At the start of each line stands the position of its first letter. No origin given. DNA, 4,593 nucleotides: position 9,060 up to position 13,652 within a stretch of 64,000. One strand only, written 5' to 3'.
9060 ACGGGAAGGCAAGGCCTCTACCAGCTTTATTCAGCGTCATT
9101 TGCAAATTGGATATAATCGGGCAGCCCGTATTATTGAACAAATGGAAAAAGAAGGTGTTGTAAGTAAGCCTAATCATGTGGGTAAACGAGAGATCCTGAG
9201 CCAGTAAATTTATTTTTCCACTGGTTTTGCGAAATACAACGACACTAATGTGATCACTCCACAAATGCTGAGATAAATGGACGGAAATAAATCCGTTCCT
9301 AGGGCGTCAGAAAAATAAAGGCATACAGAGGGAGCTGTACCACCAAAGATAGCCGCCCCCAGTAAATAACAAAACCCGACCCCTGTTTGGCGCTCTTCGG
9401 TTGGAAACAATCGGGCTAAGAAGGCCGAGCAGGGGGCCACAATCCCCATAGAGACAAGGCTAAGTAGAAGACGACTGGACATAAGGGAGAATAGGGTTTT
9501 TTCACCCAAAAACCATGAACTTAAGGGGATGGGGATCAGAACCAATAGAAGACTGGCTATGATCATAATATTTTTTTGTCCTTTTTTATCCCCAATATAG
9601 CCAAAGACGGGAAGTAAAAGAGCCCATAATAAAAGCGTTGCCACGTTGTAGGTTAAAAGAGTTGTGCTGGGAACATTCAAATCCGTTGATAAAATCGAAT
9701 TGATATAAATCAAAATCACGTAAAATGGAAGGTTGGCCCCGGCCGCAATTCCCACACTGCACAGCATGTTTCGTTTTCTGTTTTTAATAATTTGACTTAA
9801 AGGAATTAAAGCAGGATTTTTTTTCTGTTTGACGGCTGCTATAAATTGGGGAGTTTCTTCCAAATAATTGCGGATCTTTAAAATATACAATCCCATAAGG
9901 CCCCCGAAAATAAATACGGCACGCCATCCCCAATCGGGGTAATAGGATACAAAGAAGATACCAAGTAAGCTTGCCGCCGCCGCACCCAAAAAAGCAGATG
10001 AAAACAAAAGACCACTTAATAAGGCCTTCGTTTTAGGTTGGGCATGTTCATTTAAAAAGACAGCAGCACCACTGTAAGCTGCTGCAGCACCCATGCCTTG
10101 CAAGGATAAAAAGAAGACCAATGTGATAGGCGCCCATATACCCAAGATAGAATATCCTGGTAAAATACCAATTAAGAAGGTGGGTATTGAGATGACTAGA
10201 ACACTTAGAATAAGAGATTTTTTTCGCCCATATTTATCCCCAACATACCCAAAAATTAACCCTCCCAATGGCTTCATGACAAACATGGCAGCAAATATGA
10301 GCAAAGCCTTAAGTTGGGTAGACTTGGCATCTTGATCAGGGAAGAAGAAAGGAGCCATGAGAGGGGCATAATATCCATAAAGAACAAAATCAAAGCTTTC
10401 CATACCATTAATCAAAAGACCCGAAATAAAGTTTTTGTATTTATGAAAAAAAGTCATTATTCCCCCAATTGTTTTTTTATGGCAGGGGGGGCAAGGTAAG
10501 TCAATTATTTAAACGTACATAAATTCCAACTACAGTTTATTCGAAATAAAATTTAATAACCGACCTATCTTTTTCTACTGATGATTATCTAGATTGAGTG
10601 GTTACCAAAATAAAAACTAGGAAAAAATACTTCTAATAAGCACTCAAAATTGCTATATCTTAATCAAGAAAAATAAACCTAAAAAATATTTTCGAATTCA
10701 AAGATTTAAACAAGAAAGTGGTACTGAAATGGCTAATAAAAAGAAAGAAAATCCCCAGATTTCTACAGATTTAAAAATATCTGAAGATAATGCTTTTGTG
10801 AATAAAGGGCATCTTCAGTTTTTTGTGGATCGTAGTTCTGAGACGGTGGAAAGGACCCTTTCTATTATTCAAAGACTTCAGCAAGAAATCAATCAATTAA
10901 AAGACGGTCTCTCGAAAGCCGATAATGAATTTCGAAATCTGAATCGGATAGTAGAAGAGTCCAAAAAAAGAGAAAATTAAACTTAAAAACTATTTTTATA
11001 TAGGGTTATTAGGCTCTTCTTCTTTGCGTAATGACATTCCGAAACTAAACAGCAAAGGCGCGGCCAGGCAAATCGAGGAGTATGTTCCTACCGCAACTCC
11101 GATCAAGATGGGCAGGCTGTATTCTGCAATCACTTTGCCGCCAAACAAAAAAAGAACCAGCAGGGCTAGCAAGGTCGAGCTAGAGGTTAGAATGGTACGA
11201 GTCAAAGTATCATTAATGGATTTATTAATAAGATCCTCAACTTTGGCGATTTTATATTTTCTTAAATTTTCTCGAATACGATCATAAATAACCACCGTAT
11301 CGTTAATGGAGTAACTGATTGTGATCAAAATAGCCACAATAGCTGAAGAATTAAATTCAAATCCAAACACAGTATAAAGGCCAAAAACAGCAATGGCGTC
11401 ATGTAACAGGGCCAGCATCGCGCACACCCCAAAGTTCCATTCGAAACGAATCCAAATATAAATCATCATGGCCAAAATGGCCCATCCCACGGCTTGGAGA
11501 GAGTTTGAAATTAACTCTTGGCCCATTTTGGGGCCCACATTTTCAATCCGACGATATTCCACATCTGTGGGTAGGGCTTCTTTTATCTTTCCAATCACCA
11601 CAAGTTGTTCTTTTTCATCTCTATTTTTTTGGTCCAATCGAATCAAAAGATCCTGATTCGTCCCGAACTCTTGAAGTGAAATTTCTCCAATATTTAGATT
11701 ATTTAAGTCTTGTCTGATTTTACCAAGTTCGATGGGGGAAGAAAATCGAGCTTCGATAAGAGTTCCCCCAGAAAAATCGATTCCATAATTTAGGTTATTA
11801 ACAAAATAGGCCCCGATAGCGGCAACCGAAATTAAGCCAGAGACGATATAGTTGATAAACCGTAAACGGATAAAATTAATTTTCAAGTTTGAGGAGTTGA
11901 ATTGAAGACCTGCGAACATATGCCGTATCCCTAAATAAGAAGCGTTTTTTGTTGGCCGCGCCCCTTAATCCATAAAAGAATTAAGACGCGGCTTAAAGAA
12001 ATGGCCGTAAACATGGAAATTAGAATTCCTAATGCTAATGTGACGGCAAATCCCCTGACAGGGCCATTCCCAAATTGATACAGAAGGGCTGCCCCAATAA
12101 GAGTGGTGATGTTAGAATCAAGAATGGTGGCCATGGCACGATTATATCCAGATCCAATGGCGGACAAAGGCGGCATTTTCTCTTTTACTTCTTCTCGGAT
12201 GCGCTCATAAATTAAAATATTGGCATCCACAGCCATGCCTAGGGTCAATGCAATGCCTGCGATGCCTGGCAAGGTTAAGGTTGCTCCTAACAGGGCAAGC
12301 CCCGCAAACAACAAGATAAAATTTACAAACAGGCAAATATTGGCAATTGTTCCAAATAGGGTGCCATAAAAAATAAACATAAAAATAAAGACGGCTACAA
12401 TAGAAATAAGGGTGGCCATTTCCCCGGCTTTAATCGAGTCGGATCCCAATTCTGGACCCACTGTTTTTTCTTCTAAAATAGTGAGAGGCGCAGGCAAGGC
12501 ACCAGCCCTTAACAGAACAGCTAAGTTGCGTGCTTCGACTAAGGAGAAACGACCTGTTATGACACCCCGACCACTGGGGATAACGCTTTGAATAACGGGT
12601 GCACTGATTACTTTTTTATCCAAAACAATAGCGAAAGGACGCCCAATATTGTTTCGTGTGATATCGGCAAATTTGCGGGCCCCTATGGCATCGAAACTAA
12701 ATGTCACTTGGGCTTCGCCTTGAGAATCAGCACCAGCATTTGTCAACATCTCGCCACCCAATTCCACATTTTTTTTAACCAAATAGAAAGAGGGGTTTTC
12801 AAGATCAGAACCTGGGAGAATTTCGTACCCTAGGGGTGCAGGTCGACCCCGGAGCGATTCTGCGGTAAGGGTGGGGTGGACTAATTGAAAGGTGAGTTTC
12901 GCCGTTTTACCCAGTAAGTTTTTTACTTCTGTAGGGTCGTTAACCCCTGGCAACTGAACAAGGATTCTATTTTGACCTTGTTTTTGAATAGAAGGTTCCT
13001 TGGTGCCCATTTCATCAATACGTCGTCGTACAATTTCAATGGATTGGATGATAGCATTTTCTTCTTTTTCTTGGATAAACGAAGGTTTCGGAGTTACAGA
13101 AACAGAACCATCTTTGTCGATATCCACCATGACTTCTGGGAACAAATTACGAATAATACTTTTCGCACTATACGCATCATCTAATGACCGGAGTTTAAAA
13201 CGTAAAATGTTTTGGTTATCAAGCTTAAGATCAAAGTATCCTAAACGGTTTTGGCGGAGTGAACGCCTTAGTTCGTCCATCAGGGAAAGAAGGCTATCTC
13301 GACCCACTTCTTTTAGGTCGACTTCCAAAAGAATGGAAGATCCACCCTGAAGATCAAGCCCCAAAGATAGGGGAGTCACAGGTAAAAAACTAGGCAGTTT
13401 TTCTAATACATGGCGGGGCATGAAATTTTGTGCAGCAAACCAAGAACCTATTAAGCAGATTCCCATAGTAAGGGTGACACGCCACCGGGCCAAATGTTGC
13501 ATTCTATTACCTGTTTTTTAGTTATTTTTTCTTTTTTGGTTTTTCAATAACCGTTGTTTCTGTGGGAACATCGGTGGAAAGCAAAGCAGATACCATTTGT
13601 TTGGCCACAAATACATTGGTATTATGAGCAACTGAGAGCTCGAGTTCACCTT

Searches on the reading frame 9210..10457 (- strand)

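Call 41: search_protein_families(library=pfam, proteins=[window:9210-10457:-], max_evalue=0.001)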
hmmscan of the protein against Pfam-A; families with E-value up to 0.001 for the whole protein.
window:9210-10457:- (415 aa): 3 families
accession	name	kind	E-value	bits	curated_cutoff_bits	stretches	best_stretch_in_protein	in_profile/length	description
PF07690.21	MFS_1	-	4.2e-33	115.2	33.4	2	29-312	14-285/347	Major Facilitator Superfamily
PF00083.30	Sugar_tr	-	4.6e-24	85.6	22.3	1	19-213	11-205/452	Sugar (and other) transporter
PF03137.26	OATP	-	9.8e-06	24.6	25.8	1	117-177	140-200/545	Organic Anion Transporter Polypeptide (OATP) family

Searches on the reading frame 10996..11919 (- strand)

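Call 41: search_protein_families(library=pfam, proteins=[window:10996-11919:-], max_evalue=0.001)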
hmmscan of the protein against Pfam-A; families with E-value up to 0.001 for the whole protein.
window:10996-11919:- (307 aa): 2 families
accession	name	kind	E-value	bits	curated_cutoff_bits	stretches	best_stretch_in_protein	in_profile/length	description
PF02355.23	SecD_SecF_C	-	1.8e-63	213.8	20.5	1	113-293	6-186/189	Protein export membrane protein SecD/SecF, C-terminal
PF07549.19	Sec_GG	-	6.9e-07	29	20.3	1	43-62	8-27/28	SecD/SecF GG Motif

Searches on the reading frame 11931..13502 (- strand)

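Call 41: search_protein_families(library=pfam, proteins=[window:11931-13502:-], max_evalue=0.001)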
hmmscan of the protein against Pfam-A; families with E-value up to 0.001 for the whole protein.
window:11931-13502:- (523 aa): 6 families
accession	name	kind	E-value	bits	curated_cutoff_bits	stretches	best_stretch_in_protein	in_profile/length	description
PF22599.2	SecDF_P1_head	-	2.2e-36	124.7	27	1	235-338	8-114/114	SecDF, P1 head subdomain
PF21760.3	SecD_1st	-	5.2e-27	93.5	27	1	153-209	3-59/60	Protein translocase subunit SecDF, P1 domain, N-terminal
PF02355.23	SecD_SecF_C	-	4.3e-18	65.9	20.5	1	341-512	14-187/189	Protein export membrane protein SecD/SecF, C-terminal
PF00873.25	ACR_tran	-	2.9e-08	32.3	28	1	355-518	328-496/1021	AcrB/AcrD/AcrF family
PF03176.21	MMPL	-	2.7e-06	27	20.5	1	361-504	146-295/333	MMPL family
PF07549.19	Sec_GG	-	4.4e-06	26.5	20.3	1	39-62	2-25/28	SecD/SecF GG Motif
